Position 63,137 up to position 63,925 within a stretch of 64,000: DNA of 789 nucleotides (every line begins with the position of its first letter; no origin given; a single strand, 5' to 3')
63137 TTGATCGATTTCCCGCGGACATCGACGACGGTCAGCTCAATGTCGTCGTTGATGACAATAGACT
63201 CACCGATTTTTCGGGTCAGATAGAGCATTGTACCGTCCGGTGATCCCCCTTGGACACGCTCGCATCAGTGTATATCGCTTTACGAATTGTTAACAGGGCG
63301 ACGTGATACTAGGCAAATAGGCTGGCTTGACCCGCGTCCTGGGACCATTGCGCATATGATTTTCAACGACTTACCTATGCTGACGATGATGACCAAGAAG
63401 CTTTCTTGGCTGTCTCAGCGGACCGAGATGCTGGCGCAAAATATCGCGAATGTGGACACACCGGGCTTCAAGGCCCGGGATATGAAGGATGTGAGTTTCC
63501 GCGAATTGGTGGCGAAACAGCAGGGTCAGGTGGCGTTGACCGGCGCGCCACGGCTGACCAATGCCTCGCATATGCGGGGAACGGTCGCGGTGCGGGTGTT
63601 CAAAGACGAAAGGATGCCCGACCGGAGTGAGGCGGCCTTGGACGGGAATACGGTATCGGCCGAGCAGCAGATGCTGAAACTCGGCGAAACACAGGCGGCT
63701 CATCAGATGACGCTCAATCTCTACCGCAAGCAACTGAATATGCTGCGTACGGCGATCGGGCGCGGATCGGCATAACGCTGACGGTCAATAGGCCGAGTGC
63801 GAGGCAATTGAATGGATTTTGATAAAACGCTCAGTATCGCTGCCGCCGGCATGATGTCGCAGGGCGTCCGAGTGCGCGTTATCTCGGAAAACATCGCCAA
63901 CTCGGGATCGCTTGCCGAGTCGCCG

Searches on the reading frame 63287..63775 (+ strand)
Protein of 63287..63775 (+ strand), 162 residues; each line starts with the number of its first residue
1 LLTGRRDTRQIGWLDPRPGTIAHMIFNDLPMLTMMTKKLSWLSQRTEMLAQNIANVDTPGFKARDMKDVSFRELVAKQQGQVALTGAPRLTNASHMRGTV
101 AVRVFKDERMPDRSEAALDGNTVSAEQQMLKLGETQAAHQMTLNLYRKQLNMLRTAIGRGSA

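Call 16: search_protein_families(library=pfam, proteins=[window:63287-63775:+], max_evalue=0.01)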
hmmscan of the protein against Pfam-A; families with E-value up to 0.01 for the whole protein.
window:63287-63775:+ (162 aa): 1 family
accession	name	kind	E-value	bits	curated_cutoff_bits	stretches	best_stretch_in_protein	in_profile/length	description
PF00460.25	Flg_bb_rod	-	1e-06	29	20.7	1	42-62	11-31/31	Flagella basal body rod protein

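Call 73: find_homologous_proteins(query=window:63287-63775:+, max_evalue=1e-10)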
Query window:63287-63775:+ (162 aa): 78 proteins with E <= 1e-10 among 220 candidates.
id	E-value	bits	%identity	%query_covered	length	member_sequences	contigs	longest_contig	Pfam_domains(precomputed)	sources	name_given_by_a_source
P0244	1.5e-82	293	100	86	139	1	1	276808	PF00460.26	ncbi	-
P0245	5.6e-58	213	70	85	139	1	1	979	PF00460.26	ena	-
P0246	5.6e-57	210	70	85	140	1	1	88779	PF00460.26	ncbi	-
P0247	4.6e-56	207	68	85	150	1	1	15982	PF00460.26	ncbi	ncbi:MAG: flagellar basal body rod protein FlgB [Alphaproteobacteria bacterium]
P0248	1.6e-55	205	68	85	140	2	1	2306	PF00460.26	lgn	-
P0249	7.0e-55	203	67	84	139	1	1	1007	PF00460.26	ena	-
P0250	1.3e-49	186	68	78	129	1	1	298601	PF00460.26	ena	-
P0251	5.5e-46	174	58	84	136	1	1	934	-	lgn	-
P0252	8.8e-46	174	60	84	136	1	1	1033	-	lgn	-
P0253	3.8e-45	172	60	84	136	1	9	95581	-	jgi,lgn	jgi:flagellar basal-body rod protein FlgB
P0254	2.7e-44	169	58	84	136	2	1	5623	-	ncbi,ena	-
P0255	2.2e-39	153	54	84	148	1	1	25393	-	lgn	-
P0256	3.6e-39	152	54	84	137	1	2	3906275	-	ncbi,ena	-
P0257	5.3e-39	152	53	84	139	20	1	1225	-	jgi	-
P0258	1.4e-38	150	54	85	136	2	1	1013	-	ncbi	-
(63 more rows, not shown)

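Call 74: find_encoding_contigs(protein=P0250, flank=10000, max_places=1)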
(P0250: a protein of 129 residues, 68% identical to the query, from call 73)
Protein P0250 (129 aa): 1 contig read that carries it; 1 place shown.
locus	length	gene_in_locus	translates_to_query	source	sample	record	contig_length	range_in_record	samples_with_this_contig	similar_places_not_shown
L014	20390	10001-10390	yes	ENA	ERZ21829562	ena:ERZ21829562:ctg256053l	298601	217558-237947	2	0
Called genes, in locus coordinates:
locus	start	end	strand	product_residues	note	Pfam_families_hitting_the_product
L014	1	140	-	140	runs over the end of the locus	PF10768:FliX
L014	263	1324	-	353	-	PF00589:Phage_integrase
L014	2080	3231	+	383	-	-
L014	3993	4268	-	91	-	PF01695:IstB_IS21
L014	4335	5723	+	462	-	PF00665:rve, PF22483:Mu-transpos_C_2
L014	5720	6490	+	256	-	PF01695:IstB_IS21, PF00308:Bac_DnaA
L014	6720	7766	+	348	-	PF05598:DUF772, PF01609:DDE_Tnp_1, PF13359:DDE_Tnp_4 (weak), PF13612:DDE_Tnp_1_3 (weak)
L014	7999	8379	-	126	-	PF02599:CsrA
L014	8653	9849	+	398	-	PF00872:Transposase_mut, PF10551:MULE (weak)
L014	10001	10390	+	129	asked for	PF00460:Flg_bb_rod (weak)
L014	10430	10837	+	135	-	PF06429:Flg_bbr_C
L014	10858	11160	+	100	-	PF02049:FliE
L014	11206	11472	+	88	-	PF01313:Bac_export_3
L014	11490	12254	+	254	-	PF01311:Bac_export_1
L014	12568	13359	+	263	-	PF01312:Bac_export_2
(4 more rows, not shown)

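Call 75: find_encoding_contigs(protein=P0246, flank=10000, max_places=1)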
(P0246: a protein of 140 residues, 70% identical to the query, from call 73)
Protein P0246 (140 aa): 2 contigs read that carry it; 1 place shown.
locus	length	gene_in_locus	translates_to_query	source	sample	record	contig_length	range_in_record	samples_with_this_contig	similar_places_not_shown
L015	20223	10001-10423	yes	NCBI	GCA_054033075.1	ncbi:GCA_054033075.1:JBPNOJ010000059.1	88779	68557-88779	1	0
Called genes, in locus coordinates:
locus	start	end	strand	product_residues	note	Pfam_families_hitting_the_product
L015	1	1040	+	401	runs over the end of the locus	PF01979:Amidohydro_1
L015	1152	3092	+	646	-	PF00496:SBP_bac_5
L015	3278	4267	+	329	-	PF19300:BPD_transp_1_N (weak), PF00528:BPD_transp_1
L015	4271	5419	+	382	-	PF12911:OppC_N, PF00528:BPD_transp_1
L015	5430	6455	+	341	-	PF00005:ABC_tran, PF08352:oligo_HPY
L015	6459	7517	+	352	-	PF00005:ABC_tran, PF02463:SMC_N (weak), PF08352:oligo_HPY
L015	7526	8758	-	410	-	PF08238:Sel1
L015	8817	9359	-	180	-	PF10691:DUF2497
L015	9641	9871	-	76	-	PF02599:CsrA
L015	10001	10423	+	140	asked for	PF00460:Flg_bb_rod (weak)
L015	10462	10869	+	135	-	PF06429:Flg_bbr_C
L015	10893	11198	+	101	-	PF02049:FliE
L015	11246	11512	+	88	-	PF01313:Bac_export_3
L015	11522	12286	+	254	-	PF01311:Bac_export_1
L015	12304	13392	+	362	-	PF01312:Bac_export_2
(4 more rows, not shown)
